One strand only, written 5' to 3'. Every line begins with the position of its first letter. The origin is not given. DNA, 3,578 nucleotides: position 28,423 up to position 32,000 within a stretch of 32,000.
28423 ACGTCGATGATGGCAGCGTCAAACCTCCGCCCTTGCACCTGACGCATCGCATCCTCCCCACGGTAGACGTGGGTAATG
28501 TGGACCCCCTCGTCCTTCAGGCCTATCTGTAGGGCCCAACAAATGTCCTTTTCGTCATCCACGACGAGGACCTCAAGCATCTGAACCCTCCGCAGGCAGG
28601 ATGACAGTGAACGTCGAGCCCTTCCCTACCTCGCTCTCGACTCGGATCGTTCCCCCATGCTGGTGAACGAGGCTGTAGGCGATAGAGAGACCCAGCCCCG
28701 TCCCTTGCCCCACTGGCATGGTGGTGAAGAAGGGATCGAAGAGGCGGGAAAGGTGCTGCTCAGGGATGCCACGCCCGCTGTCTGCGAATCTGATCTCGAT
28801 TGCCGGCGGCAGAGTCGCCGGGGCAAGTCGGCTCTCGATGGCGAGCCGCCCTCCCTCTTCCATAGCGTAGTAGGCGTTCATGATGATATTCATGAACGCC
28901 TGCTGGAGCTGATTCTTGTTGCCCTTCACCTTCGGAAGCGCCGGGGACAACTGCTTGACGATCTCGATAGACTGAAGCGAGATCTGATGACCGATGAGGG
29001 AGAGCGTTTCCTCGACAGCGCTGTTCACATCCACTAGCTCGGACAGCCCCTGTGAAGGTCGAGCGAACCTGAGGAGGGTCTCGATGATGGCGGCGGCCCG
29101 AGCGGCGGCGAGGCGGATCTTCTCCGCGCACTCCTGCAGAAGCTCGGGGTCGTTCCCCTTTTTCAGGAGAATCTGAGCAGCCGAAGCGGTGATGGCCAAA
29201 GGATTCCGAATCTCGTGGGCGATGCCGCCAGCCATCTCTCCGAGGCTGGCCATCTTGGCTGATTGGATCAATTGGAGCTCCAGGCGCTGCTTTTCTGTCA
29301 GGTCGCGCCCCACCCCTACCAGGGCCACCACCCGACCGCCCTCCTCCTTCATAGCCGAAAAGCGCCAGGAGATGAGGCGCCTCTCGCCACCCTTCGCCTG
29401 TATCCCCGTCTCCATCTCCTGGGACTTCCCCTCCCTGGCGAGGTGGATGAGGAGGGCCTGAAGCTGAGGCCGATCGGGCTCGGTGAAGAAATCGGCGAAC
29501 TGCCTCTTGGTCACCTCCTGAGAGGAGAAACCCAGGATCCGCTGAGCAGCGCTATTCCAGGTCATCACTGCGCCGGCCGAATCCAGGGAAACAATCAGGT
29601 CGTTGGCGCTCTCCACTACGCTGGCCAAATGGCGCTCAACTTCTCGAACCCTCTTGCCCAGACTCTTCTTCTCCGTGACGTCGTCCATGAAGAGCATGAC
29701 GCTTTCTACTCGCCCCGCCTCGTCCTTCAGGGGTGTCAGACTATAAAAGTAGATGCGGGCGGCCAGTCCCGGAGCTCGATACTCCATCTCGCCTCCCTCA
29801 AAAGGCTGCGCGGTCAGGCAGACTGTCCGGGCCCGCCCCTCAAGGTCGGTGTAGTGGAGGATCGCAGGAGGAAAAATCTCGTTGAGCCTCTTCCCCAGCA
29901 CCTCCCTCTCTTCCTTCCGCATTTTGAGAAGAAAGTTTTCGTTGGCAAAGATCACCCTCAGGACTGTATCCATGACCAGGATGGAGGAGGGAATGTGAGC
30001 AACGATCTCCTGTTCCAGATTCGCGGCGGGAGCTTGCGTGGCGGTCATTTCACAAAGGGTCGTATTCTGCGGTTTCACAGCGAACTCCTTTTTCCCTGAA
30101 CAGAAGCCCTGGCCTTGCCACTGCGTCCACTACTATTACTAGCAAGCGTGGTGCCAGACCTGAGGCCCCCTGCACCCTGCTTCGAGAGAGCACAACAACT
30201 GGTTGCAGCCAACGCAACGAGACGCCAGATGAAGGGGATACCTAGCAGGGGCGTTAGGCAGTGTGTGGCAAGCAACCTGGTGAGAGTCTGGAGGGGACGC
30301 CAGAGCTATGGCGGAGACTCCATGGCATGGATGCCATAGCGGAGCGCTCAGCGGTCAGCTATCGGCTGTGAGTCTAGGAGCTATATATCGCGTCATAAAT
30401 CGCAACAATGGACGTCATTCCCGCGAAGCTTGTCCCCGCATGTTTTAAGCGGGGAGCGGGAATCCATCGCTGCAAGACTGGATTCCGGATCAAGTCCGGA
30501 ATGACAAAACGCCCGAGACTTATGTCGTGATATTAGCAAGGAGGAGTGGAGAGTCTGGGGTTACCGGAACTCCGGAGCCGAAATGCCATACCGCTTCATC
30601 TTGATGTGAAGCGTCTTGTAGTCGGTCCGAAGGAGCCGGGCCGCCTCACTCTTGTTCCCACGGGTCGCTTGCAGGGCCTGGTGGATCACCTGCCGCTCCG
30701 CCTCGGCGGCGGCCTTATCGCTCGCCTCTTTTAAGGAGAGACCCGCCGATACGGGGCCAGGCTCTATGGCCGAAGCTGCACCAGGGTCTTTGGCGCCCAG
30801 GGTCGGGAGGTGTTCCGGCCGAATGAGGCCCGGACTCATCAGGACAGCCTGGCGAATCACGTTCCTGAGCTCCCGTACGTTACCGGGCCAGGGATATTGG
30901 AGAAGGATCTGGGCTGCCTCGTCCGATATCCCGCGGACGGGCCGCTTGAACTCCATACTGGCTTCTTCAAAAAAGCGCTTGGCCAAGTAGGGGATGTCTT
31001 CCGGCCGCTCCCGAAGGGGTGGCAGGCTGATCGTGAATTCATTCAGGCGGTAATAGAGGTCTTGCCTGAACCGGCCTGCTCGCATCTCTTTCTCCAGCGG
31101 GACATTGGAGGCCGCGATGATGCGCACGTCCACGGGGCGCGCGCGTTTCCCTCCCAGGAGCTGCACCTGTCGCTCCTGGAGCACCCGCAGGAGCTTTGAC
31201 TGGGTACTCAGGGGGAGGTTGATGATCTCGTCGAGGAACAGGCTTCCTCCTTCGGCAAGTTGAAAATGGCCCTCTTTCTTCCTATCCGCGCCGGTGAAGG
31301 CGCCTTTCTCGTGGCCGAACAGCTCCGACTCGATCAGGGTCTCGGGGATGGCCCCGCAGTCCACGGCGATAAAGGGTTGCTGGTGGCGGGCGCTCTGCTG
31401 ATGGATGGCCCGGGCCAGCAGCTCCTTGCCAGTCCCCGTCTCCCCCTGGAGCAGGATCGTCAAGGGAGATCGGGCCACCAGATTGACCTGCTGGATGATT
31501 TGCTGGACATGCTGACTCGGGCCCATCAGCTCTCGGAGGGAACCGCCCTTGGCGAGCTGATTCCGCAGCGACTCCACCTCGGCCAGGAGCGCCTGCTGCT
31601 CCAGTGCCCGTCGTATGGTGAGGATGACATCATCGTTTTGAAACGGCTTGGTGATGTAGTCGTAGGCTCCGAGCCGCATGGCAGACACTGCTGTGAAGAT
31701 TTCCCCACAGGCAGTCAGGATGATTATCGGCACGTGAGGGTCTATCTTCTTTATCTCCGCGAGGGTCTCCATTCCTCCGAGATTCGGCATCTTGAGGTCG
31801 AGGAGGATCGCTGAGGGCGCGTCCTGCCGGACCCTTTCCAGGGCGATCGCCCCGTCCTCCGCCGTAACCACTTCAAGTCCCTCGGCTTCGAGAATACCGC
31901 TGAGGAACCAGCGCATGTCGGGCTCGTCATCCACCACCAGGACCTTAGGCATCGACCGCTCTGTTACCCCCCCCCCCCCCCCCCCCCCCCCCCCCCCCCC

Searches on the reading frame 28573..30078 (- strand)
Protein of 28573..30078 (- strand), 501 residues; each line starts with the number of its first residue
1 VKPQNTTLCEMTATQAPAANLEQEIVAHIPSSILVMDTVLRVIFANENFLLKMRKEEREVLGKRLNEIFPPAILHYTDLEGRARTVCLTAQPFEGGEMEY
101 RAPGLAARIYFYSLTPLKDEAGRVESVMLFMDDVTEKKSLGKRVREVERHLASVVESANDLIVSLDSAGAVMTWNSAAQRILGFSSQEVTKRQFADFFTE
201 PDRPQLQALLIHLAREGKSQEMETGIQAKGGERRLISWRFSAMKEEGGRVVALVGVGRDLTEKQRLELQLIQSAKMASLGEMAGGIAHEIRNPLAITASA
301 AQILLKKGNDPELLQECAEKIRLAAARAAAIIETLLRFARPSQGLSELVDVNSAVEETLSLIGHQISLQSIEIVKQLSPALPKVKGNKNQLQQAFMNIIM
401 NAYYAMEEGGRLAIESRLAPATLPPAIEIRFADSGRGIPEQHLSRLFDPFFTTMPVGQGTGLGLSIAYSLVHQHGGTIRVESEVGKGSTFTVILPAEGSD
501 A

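Call 49: search_protein_families(library=pfam, proteins=[window:28573-30078:-], max_evalue=0.00001)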
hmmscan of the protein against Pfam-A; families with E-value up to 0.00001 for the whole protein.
window:28573-30078:- (501 aa): 7 families
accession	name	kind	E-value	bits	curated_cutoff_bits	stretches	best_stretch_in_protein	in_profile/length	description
PF08448.16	PAS_4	-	4.3e-32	111.1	23.1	2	155-264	1-109/110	PAS fold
PF02518.31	HATPase_c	-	1.9e-24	86.7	26.4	1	387-497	2-110/111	Histidine kinase-, DNA gyrase B-, and HSP90-like ATPase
PF00989.32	PAS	-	1.7e-20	73.5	22.6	1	150-259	2-112/113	PAS fold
PF13426.13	PAS_9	-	1.6e-19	70.5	27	1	162-262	4-103/103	PAS domain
PF00512.31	HisKA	-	3.9e-12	46.5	26.9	1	279-344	2-66/66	His Kinase A (phospho-acceptor) domain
PF08447.18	PAS_3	-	1e-08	35.8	25.6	1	172-256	2-88/89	PAS fold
PF13188.13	PAS_8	-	1.6e-08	34.5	21.8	0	151-198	3-50/65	PAS domain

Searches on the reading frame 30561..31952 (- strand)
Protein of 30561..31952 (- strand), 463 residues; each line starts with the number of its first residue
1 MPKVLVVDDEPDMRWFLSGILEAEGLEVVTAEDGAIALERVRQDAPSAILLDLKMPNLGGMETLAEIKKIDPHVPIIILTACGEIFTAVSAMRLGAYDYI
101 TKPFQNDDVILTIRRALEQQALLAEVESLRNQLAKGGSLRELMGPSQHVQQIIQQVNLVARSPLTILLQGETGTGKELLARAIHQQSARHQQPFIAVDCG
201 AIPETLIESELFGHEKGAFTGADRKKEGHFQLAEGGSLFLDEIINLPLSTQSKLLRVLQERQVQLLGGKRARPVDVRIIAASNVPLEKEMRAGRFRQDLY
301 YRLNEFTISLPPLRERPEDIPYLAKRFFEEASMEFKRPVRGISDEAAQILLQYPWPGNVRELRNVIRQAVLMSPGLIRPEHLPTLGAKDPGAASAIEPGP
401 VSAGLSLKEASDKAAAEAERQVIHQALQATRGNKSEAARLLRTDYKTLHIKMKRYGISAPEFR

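Call 49: search_protein_families(library=pfam, proteins=[window:30561-31952:-], max_evalue=0.00001)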
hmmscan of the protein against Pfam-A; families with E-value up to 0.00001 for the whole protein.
window:30561-31952:- (463 aa): 7 families
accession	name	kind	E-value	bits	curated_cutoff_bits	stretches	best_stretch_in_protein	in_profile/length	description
PF00158.32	Sigma54_activat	-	1.1e-70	237.1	20.2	1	143-308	2-167/168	Sigma-54 interaction domain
PF00072.30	Response_reg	-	1.8e-30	105.8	30.2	1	4-113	1-110/111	Response regulator receiver domain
PF25601.1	AAA_lid_14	-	1.8e-24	85.8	27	1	314-384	1-72/87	AAA+ ATPase lid domain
PF14532.12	Sigma54_activ_2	-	2.9e-23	83.1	25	1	144-313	2-138/138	Sigma-54 interaction domain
PF02954.25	HTH_8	-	8.5e-11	41.9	22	1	416-455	3-42/42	Bacterial regulatory protein, Fis family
PF07728.20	AAA_5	-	7.8e-09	36.1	22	1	166-286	2-125/139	AAA domain (dynein-related subfamily)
PF07724.20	AAA_2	-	1.7e-06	28.6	27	1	165-294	5-135/166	AAA domain (Cdc48 subfamily)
